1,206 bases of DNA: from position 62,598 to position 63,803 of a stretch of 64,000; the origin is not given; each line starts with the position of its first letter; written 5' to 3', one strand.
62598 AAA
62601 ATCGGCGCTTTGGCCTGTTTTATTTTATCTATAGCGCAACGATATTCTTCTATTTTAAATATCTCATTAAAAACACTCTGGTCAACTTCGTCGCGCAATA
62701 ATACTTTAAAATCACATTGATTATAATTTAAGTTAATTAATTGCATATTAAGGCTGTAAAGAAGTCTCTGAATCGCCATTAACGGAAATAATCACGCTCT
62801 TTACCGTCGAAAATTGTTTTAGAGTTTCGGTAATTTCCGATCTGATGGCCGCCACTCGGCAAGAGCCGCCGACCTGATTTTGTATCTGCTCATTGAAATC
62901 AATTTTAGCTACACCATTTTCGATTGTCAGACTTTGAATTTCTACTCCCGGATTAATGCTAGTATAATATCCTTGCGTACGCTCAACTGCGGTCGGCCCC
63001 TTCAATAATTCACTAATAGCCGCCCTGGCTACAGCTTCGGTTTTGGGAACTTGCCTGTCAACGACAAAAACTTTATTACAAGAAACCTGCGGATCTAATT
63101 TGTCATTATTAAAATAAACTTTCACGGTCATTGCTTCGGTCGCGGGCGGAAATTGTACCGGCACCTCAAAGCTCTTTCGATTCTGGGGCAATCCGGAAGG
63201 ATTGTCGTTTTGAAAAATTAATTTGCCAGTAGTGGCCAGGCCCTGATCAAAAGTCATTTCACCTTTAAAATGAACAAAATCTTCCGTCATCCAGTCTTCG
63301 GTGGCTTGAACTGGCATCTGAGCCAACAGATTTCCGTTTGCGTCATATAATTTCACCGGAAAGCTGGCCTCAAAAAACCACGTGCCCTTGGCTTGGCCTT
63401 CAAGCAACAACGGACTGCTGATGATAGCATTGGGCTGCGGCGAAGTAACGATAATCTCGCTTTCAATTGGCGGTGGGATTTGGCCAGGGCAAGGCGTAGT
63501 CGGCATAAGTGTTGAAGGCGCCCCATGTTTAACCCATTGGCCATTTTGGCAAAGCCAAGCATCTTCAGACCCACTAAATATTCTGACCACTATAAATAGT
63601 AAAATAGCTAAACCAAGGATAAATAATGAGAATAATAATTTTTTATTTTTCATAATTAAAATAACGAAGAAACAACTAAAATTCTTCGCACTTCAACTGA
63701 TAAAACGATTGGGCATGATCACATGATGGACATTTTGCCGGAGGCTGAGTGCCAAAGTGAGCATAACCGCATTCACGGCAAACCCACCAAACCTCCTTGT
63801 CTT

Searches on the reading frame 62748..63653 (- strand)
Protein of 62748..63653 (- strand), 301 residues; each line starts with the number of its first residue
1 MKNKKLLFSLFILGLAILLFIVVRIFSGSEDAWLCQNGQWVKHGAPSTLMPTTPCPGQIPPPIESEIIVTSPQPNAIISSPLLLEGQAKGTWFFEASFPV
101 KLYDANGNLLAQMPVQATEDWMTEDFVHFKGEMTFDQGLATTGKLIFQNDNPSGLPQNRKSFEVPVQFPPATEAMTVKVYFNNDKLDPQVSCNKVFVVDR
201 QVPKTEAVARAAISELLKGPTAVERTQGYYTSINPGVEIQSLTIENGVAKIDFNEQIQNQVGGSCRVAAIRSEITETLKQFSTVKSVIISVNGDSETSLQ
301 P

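Call 77: find_encoding_contigs(protein=window:62748-63653:-, flank=10000, max_places=3)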
Protein window:62748-63653:- (301 aa): 6 contigs read that carry it; 3 places shown.
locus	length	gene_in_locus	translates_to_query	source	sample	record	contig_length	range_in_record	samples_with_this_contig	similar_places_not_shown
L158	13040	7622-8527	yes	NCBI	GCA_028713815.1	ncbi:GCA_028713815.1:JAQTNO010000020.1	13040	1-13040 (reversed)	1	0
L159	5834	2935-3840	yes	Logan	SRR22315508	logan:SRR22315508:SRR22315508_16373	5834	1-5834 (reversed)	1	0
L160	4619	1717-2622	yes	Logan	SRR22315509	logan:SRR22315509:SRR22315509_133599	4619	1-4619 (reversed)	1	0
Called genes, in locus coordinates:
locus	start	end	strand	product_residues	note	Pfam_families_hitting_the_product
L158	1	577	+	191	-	PF03222:Trp_Tyr_perm (weak)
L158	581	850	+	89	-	-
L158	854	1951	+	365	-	PF00871:Acetate_kinase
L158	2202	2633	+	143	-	PF02381:MraZ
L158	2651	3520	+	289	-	PF01795:Methyltransf_5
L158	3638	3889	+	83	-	-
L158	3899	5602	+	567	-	PF03717:PBP_dimer, PF00905:Transpeptidase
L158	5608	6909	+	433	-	PF08245:Mur_ligase_M, PF02875:Mur_ligase_C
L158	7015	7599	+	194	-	PF00210:Ferritin, PF02915:Rubrerythrin, PF21349:RUBY_RBDX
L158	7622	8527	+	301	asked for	PF10648:Gmad2, PF10646:Germane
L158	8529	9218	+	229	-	PF05050:Methyltransf_21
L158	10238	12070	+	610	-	PF00270:DEAD (weak), PF04851:ResIII, PF17757:UvrB_inter, PF27431:UvrB_3rd, PF00271:Helicase_C, PF12344:UvrB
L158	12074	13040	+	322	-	PF17760:UvrA_inter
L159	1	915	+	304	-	?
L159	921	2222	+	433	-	PF08245:Mur_ligase_M, PF02875:Mur_ligase_C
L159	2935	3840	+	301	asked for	PF10648:Gmad2, PF10646:Germane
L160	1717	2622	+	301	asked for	PF10648:Gmad2, PF10646:Germane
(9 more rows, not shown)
